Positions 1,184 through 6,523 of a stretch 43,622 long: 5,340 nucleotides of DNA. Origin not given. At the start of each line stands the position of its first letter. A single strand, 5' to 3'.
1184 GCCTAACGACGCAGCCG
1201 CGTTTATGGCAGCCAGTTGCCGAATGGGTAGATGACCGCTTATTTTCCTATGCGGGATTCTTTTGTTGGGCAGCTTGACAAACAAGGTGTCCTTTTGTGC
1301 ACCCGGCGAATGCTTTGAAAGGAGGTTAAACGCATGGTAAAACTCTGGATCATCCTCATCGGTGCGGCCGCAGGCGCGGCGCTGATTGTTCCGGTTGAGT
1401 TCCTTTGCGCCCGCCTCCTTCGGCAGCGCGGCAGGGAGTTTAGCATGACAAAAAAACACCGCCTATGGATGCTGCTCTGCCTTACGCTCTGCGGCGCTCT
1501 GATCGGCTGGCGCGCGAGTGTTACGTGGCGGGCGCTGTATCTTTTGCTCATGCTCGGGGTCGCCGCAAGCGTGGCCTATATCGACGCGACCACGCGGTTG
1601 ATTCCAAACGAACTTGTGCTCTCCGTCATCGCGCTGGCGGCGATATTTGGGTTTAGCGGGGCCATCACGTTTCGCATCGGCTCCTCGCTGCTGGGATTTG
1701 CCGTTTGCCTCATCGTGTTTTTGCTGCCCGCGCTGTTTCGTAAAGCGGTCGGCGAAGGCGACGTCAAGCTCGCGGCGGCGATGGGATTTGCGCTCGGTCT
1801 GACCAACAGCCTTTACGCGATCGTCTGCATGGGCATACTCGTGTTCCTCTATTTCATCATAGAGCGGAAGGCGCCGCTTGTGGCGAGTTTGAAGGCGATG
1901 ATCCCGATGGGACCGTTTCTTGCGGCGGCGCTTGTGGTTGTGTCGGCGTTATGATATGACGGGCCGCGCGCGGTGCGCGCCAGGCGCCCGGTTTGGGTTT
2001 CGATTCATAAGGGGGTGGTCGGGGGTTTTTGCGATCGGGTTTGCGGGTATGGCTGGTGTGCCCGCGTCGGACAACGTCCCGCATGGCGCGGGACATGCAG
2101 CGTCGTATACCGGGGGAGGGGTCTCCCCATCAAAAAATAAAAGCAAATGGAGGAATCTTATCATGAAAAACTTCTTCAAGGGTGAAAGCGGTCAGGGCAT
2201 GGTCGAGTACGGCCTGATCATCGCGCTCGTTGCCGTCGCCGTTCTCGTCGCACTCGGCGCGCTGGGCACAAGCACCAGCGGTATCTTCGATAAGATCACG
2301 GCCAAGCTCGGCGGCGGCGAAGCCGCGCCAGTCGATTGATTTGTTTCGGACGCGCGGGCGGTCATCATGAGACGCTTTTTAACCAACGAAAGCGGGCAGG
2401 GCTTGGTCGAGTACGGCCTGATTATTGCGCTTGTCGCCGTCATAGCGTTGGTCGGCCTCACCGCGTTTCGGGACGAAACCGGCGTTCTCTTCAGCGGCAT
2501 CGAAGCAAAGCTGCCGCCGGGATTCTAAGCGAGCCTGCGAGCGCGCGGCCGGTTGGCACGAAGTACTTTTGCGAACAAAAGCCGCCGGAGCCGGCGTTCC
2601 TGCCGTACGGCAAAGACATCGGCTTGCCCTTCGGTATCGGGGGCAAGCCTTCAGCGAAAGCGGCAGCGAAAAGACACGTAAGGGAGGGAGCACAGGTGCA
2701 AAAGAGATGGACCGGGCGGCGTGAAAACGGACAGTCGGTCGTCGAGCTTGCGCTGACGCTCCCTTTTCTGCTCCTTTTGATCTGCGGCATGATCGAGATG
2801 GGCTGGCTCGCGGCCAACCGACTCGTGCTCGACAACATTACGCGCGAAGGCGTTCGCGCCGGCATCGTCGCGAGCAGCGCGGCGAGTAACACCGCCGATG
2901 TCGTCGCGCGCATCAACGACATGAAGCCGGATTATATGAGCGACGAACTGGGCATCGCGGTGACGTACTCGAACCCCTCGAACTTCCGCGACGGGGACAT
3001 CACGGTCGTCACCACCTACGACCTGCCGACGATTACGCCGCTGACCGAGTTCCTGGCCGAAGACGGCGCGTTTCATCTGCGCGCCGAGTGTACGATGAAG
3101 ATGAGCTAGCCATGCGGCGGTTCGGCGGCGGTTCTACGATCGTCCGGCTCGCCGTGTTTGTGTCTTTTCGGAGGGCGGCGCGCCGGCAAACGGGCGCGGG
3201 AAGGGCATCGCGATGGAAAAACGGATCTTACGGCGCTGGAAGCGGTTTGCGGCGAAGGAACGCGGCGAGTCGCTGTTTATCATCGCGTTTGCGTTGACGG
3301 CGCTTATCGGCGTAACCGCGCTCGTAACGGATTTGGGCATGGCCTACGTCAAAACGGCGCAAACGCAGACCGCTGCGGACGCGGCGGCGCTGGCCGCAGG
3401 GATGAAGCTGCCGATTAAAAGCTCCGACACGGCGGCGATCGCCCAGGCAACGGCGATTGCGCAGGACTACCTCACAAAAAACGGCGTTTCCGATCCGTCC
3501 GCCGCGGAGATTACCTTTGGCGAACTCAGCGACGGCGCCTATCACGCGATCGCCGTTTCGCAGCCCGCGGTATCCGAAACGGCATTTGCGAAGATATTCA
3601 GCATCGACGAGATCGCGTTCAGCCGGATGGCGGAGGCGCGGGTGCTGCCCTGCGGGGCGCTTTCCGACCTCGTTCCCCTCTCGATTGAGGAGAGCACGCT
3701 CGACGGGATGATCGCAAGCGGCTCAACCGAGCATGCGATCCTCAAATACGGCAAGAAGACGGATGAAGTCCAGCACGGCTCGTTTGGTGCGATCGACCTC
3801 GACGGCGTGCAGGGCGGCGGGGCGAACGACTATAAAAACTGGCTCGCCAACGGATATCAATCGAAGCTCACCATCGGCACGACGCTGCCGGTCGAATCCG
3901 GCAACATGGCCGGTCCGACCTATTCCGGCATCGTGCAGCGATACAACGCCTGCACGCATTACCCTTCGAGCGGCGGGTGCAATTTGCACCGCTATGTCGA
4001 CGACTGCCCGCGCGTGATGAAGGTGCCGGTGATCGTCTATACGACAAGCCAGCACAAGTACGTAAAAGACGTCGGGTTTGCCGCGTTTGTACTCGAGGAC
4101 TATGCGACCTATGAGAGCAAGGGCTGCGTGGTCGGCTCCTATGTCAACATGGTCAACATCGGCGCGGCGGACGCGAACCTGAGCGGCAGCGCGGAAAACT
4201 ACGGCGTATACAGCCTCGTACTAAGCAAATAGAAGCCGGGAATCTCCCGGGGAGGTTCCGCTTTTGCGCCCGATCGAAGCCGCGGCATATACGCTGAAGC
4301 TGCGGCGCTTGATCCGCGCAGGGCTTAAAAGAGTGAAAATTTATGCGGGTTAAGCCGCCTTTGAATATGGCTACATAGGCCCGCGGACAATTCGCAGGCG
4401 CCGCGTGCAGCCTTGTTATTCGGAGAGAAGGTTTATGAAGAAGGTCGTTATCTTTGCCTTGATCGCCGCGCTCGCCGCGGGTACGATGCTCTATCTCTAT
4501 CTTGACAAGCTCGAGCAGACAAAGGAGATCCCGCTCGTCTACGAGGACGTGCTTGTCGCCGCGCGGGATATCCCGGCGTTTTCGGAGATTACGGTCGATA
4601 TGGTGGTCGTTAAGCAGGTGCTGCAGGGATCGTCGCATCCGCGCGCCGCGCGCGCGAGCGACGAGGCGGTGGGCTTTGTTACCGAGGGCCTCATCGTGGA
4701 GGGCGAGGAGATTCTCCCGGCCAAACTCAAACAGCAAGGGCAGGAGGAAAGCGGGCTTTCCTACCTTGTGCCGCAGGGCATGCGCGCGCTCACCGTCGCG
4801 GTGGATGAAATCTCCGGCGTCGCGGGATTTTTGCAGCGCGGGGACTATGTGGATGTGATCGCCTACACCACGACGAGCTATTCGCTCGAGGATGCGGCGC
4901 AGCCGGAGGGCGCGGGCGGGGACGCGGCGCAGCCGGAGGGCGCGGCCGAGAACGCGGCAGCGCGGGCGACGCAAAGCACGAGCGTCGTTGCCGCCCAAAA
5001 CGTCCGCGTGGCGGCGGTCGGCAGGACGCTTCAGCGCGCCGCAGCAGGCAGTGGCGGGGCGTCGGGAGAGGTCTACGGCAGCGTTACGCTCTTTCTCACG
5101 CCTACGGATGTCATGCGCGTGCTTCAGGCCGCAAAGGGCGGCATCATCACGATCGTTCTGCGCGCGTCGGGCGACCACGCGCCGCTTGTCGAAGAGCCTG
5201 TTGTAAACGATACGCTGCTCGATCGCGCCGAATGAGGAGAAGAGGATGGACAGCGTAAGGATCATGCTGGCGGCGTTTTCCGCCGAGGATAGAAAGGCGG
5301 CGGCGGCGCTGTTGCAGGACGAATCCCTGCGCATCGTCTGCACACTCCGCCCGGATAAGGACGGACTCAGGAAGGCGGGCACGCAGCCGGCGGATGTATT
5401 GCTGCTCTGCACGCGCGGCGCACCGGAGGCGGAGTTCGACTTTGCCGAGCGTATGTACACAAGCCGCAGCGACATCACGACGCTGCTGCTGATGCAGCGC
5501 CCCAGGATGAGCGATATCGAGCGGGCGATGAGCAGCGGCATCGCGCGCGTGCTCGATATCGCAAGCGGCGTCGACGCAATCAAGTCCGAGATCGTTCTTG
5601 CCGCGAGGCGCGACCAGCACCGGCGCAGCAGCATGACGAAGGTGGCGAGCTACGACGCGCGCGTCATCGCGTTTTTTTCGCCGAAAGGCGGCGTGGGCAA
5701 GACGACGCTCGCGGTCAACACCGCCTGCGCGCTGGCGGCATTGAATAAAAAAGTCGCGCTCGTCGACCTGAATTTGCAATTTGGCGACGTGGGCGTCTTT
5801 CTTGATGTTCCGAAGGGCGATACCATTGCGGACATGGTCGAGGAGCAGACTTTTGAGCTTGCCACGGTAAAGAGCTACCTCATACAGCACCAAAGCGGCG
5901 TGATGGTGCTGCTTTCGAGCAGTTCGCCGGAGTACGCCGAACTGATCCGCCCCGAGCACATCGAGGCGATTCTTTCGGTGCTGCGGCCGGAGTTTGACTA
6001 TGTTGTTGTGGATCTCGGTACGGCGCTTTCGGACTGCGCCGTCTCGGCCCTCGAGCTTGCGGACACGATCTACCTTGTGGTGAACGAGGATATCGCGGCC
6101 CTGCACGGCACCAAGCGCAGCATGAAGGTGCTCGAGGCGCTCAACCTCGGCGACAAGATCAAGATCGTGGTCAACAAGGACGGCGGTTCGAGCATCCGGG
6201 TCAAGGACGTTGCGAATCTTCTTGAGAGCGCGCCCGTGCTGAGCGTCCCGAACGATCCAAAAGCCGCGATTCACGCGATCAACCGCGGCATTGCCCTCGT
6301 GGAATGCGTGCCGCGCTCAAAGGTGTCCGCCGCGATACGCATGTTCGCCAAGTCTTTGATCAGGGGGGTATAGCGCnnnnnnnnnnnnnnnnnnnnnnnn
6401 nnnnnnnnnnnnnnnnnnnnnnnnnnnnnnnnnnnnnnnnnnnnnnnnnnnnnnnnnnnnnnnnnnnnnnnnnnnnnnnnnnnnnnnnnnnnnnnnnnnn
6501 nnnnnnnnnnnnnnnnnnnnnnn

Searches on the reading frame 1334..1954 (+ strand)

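Call 52: search_protein_families(library=pfam, proteins=[window:1334-1954:+], max_evalue=0.001)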
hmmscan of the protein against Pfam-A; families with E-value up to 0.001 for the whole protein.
window:1334-1954:+ (206 aa): 1 family
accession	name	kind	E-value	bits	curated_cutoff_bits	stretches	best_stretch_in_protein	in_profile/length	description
PF01478.23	Peptidase_A24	-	5.4e-14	52.9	26.5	1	72-175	2-104/104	Type IV leader peptidase family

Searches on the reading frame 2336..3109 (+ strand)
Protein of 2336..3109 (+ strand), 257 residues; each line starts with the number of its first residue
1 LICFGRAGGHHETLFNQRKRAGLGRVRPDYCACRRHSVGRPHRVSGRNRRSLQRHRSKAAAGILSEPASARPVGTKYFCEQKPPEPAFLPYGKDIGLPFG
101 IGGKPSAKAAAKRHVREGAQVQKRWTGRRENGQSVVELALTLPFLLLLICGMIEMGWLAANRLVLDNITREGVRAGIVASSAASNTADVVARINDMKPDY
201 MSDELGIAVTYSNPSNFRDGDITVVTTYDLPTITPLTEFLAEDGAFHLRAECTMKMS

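Call 52: search_protein_families(library=pfam, proteins=[window:2336-3109:+], max_evalue=0.001)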
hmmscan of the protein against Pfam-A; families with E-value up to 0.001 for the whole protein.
window:2336-3109:+ (257 aa): 1 family
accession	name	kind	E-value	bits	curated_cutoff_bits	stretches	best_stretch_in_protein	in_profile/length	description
PF07811.17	TadE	-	9.3e-12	45.3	22.9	1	132-174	1-43/43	TadE-like protein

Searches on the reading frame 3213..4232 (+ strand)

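Call 52: search_protein_families(library=pfam, proteins=[window:3213-4232:+], max_evalue=0.001)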
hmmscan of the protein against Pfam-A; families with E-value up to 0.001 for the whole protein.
window:3213-4232:+ (339 aa): 1 family
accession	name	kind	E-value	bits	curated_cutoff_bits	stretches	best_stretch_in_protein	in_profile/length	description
PF13400.11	Tad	-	1.4e-08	35.3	22.3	1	23-64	5-46/47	Putative Flp pilus-assembly TadE/G-like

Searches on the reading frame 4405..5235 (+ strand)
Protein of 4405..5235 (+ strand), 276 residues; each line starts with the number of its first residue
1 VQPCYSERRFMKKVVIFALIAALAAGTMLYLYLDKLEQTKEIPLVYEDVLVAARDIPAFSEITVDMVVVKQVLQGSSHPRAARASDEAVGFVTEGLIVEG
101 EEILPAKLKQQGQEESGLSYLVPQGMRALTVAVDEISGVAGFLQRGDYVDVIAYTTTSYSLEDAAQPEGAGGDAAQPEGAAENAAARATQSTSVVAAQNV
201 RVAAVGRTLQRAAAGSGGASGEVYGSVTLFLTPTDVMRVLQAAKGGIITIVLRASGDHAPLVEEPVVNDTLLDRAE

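Call 52: search_protein_families(library=pfam, proteins=[window:4405-5235:+], max_evalue=0.001)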
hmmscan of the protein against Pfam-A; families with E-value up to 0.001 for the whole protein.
window:4405-5235:+ (276 aa): 2 families
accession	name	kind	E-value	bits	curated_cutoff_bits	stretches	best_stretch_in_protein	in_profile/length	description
PF16976.10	RcpC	-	7.1e-22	77.9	28.8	1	117-253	2-114/114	Flp pilus assembly protein RcpC/CpaB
PF08666.17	SAF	-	0.00016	22.6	21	1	48-108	2-62/63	SAF domain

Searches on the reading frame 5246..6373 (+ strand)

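Call 52: search_protein_families(library=pfam, proteins=[window:5246-6373:+], max_evalue=0.001)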
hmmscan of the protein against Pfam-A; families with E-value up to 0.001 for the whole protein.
window:5246-6373:+ (375 aa): 7 families
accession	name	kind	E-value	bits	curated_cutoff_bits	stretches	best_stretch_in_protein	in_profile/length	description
PF13614.12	AAA_31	-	8.2e-19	68.7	27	1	139-299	2-167/177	AAA domain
PF01656.29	CbiA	-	1.9e-12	47.6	25.4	1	141-339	1-114/125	CobQ/CobB/MinD/ParA nucleotide binding domain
PF10609.15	ParA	-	9.3e-12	45.3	27.1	1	139-301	4-165/246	NUBPL iron-transfer P-loop NTPase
PF09140.17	MipZ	-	4.6e-08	33.1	20.7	1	140-281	2-131/262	ATPase MipZ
PF02374.21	ArsA_ATPase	-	1.4e-06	28.2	24.3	1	142-173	4-35/305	Anion-transporting ATPase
PF06564.18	CBP_BcsQ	-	4.5e-06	26.8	21.3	1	147-311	10-170/234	Cellulose biosynthesis protein BcsQ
PF00142.24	Fer4_NifH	-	4e-05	23.6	25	1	141-369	3-242/271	4Fe-4S iron sulfur cluster binding proteins, NifH/frxC family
